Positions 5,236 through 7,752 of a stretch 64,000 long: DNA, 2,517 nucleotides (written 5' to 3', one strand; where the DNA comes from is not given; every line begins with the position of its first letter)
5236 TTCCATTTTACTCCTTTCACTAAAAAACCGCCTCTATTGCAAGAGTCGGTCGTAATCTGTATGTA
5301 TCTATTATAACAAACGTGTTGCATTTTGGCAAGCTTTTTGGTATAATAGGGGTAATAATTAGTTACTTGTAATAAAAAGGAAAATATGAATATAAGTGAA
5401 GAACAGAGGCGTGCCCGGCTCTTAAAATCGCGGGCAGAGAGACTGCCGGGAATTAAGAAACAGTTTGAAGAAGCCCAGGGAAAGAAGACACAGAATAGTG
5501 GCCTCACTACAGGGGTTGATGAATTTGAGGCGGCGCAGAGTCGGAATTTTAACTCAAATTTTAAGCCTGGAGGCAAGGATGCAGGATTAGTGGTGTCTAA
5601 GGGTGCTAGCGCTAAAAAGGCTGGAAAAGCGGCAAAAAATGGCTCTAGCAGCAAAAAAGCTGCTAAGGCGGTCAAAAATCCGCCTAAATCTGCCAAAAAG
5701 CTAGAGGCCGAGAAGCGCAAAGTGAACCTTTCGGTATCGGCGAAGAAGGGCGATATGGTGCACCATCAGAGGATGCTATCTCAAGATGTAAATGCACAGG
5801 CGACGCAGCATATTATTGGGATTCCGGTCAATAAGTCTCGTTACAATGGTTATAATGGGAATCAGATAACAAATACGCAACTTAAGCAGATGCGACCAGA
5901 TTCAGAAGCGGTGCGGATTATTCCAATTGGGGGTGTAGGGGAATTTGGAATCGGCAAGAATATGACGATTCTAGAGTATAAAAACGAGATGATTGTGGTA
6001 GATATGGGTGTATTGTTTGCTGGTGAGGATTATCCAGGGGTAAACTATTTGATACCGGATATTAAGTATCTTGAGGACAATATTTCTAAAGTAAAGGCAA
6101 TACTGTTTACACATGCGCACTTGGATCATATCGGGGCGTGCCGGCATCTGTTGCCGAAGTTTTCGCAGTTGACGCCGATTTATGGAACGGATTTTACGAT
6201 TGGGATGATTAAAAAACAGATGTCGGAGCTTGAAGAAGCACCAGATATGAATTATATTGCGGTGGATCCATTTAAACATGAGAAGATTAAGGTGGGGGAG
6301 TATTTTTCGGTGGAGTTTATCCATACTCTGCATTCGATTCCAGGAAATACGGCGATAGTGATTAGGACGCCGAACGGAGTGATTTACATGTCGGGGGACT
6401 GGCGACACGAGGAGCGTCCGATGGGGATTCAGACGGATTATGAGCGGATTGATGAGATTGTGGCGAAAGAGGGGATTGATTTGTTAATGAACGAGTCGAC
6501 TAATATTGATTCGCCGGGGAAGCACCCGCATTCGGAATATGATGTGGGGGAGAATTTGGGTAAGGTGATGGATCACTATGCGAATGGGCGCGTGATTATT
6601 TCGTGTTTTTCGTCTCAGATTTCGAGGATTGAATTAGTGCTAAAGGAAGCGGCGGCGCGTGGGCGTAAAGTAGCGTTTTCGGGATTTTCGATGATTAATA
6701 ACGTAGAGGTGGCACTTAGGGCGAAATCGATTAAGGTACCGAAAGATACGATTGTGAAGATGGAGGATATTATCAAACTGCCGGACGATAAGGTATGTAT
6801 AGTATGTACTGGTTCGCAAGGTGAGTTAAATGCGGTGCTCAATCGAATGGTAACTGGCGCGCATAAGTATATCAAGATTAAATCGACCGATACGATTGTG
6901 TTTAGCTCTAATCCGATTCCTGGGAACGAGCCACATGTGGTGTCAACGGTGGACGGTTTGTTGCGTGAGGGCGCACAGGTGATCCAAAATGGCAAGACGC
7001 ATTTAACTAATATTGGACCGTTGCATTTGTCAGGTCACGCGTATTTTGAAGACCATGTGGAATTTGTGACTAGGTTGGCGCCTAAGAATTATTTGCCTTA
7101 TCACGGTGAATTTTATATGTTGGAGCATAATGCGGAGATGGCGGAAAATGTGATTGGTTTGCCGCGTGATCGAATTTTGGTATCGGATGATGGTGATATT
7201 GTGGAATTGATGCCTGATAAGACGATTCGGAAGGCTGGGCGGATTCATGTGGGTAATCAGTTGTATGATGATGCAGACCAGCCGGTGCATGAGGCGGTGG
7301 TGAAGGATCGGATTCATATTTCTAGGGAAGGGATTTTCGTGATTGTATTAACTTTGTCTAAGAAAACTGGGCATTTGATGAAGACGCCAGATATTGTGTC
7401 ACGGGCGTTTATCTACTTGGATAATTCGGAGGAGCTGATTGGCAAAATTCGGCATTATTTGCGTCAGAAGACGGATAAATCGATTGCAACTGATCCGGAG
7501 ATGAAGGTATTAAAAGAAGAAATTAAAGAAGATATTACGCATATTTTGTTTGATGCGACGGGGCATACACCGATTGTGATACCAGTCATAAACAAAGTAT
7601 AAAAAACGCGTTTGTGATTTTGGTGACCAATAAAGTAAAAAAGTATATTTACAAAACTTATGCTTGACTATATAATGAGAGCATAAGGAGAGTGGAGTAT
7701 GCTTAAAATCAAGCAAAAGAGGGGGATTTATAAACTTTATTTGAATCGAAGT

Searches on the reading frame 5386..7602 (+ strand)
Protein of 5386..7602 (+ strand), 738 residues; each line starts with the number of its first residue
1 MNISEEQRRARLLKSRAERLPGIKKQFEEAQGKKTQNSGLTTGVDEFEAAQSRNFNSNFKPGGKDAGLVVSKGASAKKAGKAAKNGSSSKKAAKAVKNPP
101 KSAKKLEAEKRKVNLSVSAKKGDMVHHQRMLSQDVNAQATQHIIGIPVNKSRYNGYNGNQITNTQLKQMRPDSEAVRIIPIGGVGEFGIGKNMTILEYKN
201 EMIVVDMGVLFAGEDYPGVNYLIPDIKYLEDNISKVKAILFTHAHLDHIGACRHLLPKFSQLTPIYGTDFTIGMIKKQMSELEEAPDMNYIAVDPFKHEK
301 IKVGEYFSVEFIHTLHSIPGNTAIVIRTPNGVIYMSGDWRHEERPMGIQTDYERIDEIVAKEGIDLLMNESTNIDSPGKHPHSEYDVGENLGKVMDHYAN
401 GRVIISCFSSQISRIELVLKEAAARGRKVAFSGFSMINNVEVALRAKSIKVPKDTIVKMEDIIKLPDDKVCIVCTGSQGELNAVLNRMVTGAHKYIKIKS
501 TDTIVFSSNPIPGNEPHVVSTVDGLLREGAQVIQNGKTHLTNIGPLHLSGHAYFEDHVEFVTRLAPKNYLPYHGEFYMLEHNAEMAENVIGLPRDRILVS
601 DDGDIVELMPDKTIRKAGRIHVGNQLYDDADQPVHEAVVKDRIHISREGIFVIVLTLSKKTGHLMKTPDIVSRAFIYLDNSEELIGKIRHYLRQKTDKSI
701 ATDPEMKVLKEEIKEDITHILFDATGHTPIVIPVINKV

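Call 55: search_protein_families(library=pfam, proteins=[window:5386-7602:+], max_evalue=0.0001)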
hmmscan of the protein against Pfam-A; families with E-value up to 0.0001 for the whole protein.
window:5386-7602:+ (738 aa): 6 families
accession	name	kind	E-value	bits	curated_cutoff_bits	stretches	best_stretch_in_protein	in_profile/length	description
PF22505.1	RNase_J_b_CASP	-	1.8e-42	144.5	27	1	400-525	1-126/126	Ribonuclease J, beta-CASP domain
PF17770.6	RNase_J_C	-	6.2e-20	72.5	23.8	1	638-738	1-102/102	Ribonuclease J C-terminal domain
PF12706.13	Lactamase_B_2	-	2.3e-10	40.8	27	1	227-359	23-161/200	Beta-lactamase superfamily domain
PF00753.33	Lactamase_B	-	1.4e-08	35.4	22.7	1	192-338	7-149/196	Metallo-beta-lactamase superfamily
PF07521.17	RMMBL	-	1.4e-06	28.7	21.6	1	547-586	13-52/63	Zn-dependent metallo-hydrolase RNA specificity domain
PF16661.11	Lactamase_B_6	-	3.7e-05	23.6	27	1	196-285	2-89/193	Metallo-beta-lactamase superfamily domain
